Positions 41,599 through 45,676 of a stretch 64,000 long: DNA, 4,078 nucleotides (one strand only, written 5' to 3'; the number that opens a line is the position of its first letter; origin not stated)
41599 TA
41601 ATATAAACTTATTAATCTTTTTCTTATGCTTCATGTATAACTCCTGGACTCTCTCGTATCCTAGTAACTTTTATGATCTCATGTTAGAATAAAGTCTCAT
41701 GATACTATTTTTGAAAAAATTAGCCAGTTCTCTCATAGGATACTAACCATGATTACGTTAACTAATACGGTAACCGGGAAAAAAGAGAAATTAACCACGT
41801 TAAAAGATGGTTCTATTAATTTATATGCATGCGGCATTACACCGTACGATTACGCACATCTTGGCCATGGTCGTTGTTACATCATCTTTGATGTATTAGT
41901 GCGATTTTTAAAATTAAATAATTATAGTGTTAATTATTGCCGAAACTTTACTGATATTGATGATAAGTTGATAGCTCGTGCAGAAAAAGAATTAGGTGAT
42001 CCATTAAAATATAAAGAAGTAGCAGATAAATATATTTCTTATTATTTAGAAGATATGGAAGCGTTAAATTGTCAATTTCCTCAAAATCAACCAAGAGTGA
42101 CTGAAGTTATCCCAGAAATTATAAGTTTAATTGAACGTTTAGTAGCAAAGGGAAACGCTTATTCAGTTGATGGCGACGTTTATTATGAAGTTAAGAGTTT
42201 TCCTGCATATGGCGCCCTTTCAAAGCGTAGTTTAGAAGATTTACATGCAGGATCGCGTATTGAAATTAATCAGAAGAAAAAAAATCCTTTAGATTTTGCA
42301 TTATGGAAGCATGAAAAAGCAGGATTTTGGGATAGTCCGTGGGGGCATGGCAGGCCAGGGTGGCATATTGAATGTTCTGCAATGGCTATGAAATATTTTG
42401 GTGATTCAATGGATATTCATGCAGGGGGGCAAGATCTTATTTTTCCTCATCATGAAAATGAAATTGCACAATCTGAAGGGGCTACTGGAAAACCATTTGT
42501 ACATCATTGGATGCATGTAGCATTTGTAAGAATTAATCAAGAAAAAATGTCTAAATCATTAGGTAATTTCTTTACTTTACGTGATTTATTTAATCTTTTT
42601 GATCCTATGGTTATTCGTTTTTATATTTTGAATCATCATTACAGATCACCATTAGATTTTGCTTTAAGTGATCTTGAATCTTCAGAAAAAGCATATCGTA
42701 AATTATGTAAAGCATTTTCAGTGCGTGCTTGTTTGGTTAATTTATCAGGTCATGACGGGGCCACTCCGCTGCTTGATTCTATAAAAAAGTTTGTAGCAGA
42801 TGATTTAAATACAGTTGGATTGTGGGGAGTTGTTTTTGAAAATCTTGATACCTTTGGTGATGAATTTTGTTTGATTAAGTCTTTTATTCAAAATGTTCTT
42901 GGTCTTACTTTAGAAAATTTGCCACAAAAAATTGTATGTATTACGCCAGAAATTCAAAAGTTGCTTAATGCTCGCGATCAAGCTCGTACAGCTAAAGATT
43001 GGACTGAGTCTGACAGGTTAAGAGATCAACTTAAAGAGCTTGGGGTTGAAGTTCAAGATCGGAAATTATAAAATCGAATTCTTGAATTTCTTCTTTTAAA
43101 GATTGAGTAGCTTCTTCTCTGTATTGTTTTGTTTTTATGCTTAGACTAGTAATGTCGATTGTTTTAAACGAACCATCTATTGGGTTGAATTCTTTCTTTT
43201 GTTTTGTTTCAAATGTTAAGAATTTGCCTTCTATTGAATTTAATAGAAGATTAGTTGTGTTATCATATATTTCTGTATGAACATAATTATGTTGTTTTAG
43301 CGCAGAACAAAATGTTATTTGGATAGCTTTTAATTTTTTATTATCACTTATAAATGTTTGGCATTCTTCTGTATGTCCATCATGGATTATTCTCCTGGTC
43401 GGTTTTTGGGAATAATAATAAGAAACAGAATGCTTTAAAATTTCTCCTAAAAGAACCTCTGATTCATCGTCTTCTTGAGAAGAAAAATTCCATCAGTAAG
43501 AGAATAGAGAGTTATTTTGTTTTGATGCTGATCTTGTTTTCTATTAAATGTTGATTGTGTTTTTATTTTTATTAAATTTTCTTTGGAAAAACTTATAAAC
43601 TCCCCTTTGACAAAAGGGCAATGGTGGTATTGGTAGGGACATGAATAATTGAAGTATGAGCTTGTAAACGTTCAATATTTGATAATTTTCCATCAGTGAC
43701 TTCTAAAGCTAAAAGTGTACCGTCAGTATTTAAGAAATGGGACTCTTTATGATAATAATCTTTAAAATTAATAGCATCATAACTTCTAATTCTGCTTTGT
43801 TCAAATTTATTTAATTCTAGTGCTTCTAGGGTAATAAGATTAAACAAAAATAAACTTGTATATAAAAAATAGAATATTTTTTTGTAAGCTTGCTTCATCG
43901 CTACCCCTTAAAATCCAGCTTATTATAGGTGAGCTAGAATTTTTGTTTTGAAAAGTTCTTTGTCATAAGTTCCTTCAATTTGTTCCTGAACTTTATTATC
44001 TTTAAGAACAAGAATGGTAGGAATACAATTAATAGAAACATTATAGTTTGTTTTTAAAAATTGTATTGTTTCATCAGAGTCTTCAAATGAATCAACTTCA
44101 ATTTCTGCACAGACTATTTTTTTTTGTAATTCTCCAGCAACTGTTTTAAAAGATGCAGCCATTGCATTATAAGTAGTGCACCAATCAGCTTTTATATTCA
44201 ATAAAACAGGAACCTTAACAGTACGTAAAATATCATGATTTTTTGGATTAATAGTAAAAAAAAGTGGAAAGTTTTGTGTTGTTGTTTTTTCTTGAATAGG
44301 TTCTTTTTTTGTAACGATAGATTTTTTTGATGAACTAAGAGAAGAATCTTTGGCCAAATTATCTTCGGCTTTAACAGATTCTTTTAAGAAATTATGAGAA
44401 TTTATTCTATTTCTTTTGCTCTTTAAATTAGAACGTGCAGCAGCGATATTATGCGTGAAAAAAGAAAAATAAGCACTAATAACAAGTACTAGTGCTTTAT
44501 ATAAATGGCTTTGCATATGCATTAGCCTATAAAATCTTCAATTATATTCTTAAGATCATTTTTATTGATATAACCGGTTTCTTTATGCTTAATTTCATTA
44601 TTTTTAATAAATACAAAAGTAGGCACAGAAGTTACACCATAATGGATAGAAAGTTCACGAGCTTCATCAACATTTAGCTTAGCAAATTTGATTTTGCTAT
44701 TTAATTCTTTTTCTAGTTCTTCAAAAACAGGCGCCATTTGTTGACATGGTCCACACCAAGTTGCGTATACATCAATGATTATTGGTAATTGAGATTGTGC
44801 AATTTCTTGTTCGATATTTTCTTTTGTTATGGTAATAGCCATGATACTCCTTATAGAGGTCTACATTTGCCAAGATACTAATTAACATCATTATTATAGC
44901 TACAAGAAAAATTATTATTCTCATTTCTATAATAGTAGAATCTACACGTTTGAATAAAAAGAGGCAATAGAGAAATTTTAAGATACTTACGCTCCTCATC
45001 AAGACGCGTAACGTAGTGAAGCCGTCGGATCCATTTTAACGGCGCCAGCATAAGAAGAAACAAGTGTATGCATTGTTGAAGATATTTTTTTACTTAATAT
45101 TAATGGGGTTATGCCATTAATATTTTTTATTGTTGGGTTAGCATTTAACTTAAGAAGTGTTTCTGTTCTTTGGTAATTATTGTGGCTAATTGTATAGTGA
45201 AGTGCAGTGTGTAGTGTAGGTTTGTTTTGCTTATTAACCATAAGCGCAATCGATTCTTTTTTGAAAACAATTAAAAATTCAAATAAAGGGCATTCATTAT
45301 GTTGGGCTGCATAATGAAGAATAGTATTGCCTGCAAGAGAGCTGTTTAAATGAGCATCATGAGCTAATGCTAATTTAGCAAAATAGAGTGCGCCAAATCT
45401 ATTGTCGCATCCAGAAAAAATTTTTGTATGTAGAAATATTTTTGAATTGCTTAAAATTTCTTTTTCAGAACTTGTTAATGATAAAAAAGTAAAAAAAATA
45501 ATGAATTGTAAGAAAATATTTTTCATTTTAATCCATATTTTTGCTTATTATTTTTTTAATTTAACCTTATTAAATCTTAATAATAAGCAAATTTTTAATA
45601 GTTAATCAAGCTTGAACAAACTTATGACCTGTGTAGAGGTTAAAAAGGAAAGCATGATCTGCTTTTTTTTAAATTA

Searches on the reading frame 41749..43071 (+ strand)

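Call 23: search_protein_families(library=pfam, proteins=[window:41749-43071:+], max_evalue=0.00001)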
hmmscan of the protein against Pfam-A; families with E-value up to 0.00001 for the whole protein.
window:41749-43071:+ (440 aa): 4 families
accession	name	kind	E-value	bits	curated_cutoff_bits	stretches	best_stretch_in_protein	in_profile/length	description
PF01406.26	tRNA-synt_1e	-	2.4e-123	411.8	27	1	17-312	4-299/301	tRNA synthetases class I (C) catalytic domain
PF23493.1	CysS_C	-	4.1e-10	40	23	1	399-439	5-45/51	Cysteinyl-tRNA ligase anticodon binding domain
PF09334.17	tRNA-synt_1g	-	5.7e-10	38.9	20.1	0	243-305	304-367/391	tRNA synthetases class I (M)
PF01921.24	tRNA-synt_1f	-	1.4e-06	28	27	1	257-323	273-339/360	tRNA synthetases class I (K)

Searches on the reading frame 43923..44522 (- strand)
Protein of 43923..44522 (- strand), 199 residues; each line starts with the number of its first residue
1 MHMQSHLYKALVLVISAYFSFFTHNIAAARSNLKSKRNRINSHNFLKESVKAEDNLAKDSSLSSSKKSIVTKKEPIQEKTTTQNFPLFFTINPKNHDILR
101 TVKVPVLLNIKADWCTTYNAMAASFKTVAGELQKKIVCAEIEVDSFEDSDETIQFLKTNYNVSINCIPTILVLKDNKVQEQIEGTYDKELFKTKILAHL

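Call 23: search_protein_families(library=pfam, proteins=[window:43923-44522:-], max_evalue=0.00001)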
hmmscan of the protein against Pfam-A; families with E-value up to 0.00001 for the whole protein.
window:43923-44522:- (199 aa): 1 family
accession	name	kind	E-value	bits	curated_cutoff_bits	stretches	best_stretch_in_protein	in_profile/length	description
PF00085.26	Thioredoxin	-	1.5e-09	38.2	23.5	1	98-194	13-100/103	Thioredoxin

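Call 74: search_protein_families(library=ncbifam, proteins=[window:43923-44522:-], max_evalue=0.01)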
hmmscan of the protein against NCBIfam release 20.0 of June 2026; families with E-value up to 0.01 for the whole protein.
window:43923-44522:- (199 aa): 7 families
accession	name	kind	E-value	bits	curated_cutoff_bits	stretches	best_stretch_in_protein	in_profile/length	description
TIGR01068.1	thioredoxin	equivalog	2.3e-09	37.3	96.8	1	100-196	11-98/101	thioredoxin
NF008229.0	PRK10996.1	equivalog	2.1e-07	30.7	125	1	97-193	46-133/141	thioredoxin TrxC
TIGR01126.1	pdi_dom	equivalog_domain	4.1e-05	23.8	107.2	1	102-191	13-97/105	protein disulfide-isomerase domain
NF006898.0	PRK09381.1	equivalog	6.9e-05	23.2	138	1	96-192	15-101/109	thioredoxin TrxA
TIGR01130.1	ER_PDI_fam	subfamily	0.00048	19.8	344.25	1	60-183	323-434/476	protein disulfide-isomerase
TIGR00424.1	APS_reduc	equivalog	0.00063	18.5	553.2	1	94-177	363-440/464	5'-adenylylsulfate reductase, thioredoxin-independent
NF045694.1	seleno_TsoB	exception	0.0045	15.1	805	1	101-176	472-546/572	rhodanese/DsbD fusion-like selenoprotein TsoB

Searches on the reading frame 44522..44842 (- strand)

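Call 23: search_protein_families(library=pfam, proteins=[window:44522-44842:-], max_evalue=0.00001)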
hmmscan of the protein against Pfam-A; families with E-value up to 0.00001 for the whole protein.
window:44522-44842:- (106 aa): 5 families
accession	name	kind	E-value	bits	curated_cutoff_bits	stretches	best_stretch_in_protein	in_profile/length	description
PF00085.26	Thioredoxin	-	1.2e-28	99.6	23.5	1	3-102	3-102/103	Thioredoxin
PF13098.12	Thioredoxin_2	-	1.5e-11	45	27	1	15-100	2-103/104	Thioredoxin-like domain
PF14595.12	Thioredoxin_9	-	9.2e-08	32.5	25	1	5-82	28-107/129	Thioredoxin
PF08534.16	Redoxin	-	9.3e-07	29.2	26.6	0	20-58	30-70/148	Redoxin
PF13899.12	Thioredoxin_7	-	6.3e-06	26.7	27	1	12-79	11-81/83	Thioredoxin-like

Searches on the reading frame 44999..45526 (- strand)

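Call 23: search_protein_families(library=pfam, proteins=[window:44999-45526:-], max_evalue=0.00001)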
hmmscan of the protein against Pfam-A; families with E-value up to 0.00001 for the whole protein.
window:44999-45526:- (175 aa): 5 families
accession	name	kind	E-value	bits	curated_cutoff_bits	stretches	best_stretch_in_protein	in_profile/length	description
PF12796.13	Ank_2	-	2.5e-13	50.8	27.3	2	47-135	10-90/90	Ankyrin repeats (3 copies)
PF00023.36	Ank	-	2.4e-08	34.3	21.1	0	106-135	3-32/33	Ankyrin repeat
PF13857.12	Ank_5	-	8.2e-08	32.9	27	0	101-144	10-55/56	Ankyrin repeats (many copies)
PF13637.12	Ank_4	-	2.3e-07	31.4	22.7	0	45-86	8-50/50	Ankyrin repeats (many copies)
PF13606.12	Ank_3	-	4.7e-06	26.9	22.3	0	66-86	2-22/30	Ankyrin repeat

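Call 74: search_protein_families(library=ncbifam, proteins=[window:44999-45526:-], max_evalue=0.01)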
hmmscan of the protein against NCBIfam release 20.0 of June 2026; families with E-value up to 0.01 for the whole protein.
window:44999-45526:- (175 aa): 3 families
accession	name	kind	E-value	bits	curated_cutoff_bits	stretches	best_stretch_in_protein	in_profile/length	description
NF043029.1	T4SS_AnkY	equivalog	0.0003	19.4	600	1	81-160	435-515/543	Dot/Icm T4SS effector AnkY/LegA9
NF043023.1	T4SS_AnkH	equivalog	0.00042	19.2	600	0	97-143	58-103/467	Dot/Icm T4SS effector AnkH/LegA3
NF043022.1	T4SS_AnkG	equivalog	0.0027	16.5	500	1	51-148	348-446/455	Dot/Icm T4SS effector AnkG/AnkZ/LegA7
